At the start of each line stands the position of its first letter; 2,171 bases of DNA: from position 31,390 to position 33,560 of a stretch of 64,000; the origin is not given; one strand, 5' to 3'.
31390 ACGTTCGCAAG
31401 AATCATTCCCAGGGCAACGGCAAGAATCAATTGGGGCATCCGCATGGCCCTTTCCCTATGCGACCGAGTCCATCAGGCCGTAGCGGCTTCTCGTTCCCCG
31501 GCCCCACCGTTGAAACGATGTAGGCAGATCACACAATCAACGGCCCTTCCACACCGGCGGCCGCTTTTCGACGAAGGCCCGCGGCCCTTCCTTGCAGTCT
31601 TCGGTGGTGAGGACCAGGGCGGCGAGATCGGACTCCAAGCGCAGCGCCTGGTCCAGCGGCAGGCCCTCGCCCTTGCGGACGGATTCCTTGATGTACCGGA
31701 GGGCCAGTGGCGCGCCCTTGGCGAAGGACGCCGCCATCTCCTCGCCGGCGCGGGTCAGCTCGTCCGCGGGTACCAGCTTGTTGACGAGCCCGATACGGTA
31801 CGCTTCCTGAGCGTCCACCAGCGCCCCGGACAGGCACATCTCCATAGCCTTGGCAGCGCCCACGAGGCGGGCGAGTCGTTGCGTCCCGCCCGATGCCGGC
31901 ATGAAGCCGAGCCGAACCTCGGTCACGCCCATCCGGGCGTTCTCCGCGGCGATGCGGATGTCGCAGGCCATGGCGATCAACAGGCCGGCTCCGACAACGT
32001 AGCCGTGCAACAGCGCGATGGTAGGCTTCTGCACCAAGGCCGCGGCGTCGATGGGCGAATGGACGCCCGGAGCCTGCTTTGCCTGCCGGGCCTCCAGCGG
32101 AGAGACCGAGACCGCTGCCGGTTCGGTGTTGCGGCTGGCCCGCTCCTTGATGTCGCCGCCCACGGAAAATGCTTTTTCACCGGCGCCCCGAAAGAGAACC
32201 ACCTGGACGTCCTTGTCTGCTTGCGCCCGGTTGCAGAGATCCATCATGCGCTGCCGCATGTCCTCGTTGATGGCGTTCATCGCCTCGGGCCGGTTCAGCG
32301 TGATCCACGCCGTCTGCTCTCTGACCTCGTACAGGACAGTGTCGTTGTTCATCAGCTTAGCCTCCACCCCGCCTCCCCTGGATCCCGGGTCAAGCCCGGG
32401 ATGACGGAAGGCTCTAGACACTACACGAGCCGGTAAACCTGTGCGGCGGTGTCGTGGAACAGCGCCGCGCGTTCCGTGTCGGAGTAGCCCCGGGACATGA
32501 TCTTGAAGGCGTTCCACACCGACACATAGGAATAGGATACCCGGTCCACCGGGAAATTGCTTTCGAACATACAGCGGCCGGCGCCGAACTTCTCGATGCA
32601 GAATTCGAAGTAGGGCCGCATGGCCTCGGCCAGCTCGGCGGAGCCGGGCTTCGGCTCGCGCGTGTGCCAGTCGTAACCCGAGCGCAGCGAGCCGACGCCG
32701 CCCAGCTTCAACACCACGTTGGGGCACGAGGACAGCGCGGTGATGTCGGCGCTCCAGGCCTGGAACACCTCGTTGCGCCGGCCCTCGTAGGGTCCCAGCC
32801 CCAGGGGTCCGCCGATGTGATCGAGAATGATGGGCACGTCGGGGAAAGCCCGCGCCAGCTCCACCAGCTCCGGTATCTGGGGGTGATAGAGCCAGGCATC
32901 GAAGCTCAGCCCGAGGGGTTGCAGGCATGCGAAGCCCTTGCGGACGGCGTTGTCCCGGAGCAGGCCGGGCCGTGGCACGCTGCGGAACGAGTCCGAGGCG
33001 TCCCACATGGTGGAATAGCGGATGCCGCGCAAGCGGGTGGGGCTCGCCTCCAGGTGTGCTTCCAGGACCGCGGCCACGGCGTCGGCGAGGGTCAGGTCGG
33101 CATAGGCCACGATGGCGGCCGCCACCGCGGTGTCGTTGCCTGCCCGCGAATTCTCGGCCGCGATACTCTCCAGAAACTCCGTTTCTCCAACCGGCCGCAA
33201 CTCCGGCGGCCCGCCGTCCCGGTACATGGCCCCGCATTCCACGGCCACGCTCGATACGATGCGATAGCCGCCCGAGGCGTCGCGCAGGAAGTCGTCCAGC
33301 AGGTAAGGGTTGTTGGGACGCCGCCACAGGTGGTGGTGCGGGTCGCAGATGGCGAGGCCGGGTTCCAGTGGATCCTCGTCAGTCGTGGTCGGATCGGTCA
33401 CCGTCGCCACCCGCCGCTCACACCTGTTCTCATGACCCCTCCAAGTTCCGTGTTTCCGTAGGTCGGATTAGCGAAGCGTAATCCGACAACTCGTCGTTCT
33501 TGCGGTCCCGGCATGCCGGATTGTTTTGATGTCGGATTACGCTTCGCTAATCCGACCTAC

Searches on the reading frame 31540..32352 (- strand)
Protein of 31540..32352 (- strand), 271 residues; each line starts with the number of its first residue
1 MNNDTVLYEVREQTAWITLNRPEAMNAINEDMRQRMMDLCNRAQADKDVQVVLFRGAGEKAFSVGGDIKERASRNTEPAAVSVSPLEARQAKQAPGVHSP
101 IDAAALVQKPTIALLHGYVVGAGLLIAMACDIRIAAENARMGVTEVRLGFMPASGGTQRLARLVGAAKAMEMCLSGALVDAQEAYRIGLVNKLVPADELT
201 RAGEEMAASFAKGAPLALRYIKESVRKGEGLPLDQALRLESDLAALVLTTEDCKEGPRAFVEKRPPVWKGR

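Call 22: search_protein_families(library=pfam, proteins=[window:31540-32352:-], max_evalue=0.001)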
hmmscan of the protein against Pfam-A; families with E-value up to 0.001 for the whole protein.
window:31540-32352:- (271 aa): 2 families
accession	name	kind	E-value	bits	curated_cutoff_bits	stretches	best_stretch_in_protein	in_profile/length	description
PF00378.25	ECH_1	-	2.2e-62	211.1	27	1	13-270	5-250/251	Enoyl-CoA hydratase/isomerase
PF16113.10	ECH_2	-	4e-43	148.6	27.2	2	15-207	2-185/335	Enoyl-CoA hydratase/isomerase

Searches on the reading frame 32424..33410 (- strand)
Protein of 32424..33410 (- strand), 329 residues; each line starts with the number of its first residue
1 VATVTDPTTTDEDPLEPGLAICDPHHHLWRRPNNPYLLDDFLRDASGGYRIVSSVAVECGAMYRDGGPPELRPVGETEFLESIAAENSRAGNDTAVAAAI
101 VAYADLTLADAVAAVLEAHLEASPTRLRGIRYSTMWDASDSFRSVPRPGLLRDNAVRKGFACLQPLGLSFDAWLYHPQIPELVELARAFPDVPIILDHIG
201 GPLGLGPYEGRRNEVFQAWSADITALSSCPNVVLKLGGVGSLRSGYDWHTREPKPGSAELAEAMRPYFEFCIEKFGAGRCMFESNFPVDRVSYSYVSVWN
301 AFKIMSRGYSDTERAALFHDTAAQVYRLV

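Call 8: search_protein_families(library=pfam, proteins=[window:32424-33410:-], max_evalue=0.01)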
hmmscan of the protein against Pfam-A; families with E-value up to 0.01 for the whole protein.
window:32424-33410:- (329 aa): 1 family
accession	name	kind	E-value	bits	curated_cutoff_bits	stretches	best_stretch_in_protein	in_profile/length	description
PF04909.20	Amidohydro_2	-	2.8e-37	129.5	26.4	1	22-328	1-289/289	Amidohydrolase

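Call 9: search_protein_families(library=ncbifam, proteins=[window:32424-33410:-], max_evalue=0.01)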
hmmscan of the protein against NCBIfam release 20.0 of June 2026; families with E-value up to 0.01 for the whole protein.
window:32424-33410:- (329 aa): 1 family
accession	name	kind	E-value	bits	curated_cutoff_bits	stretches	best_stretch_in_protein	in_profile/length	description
NF052480.1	FuconLaconase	equivalog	1.3e-20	74.1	400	1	76-328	59-286/287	L-fucono-1,5-lactonase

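Call 75: search_solved_structures(query=window:32424-33410:-, max_evalue=0.001)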
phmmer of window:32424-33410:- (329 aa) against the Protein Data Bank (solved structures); distinct sequences matched with E-value up to 0.001: 1.
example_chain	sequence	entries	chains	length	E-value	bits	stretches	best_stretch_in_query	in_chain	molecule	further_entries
4dlf_A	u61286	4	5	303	1.4e-12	50.5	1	57-328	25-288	Amidohydrolase 2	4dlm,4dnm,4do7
